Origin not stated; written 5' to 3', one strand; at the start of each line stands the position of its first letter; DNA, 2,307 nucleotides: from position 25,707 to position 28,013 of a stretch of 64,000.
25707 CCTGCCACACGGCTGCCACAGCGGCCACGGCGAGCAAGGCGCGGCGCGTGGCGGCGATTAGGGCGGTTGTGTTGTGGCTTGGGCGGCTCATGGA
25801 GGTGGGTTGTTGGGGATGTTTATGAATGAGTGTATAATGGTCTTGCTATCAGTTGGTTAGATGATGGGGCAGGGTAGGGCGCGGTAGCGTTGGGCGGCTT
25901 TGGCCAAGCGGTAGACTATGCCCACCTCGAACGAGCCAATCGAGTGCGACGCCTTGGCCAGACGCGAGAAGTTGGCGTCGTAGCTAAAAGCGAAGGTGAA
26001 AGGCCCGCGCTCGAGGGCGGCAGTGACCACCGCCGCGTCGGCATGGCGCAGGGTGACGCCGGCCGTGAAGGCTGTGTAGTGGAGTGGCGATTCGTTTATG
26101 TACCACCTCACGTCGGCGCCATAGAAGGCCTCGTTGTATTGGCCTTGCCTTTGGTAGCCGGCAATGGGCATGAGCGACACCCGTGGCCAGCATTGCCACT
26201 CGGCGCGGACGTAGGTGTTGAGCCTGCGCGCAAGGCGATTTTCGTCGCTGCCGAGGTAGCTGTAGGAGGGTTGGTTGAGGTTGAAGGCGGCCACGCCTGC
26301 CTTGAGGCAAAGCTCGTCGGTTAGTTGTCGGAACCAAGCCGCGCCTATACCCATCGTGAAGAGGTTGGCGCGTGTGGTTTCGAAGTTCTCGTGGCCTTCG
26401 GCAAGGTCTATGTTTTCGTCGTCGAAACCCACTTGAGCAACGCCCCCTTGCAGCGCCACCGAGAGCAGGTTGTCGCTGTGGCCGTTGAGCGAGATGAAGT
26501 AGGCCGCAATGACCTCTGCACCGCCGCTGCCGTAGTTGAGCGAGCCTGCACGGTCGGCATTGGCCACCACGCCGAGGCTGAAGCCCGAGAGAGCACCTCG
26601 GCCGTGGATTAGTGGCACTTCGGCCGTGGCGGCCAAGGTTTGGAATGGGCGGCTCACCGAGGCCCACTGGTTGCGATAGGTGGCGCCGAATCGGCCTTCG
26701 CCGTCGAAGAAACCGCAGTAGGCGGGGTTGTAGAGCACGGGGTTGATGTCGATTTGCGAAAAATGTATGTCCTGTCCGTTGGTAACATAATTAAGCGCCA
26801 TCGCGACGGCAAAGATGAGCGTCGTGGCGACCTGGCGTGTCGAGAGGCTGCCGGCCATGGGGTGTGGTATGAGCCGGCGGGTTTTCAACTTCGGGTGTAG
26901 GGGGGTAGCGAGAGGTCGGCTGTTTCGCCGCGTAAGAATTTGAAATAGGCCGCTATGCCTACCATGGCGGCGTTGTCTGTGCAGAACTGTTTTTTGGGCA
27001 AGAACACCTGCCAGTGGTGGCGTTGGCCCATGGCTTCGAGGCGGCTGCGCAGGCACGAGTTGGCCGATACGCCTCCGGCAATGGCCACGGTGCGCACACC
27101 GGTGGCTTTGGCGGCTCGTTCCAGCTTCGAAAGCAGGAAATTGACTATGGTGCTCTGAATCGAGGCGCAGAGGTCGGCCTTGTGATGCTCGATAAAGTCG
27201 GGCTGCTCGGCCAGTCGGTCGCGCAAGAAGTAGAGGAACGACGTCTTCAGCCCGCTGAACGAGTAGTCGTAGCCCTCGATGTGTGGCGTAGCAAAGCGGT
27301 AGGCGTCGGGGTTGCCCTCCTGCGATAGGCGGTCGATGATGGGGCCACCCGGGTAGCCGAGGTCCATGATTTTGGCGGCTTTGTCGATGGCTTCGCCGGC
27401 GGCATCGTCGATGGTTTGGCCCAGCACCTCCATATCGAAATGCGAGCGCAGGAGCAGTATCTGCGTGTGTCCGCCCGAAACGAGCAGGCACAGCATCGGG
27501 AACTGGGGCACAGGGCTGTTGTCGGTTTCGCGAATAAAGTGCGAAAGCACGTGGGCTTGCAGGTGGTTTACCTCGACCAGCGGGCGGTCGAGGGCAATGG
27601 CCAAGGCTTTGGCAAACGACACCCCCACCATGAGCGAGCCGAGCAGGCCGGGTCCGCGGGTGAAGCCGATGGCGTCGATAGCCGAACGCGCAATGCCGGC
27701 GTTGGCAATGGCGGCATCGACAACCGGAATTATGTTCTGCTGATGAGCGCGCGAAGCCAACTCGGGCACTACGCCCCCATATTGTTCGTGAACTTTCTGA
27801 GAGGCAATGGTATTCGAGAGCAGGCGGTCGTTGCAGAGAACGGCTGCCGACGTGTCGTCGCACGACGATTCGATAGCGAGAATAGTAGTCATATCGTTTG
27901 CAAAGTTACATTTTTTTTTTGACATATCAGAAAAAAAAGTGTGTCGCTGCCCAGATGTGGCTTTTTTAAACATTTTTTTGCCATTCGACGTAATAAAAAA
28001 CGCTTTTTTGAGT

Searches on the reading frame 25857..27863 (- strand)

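Call 69: search_protein_families(library=pfam, proteins=[window:25857-27863:-])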
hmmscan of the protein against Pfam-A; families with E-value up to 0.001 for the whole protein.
window:25857-27863:- (668 aa): 1 family
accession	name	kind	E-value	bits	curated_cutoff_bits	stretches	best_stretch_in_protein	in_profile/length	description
PF11751.14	PorP_SprF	-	4.3e-29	102.3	22.3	1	361-651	2-273/273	Type IX secretion system membrane protein PorP/SprF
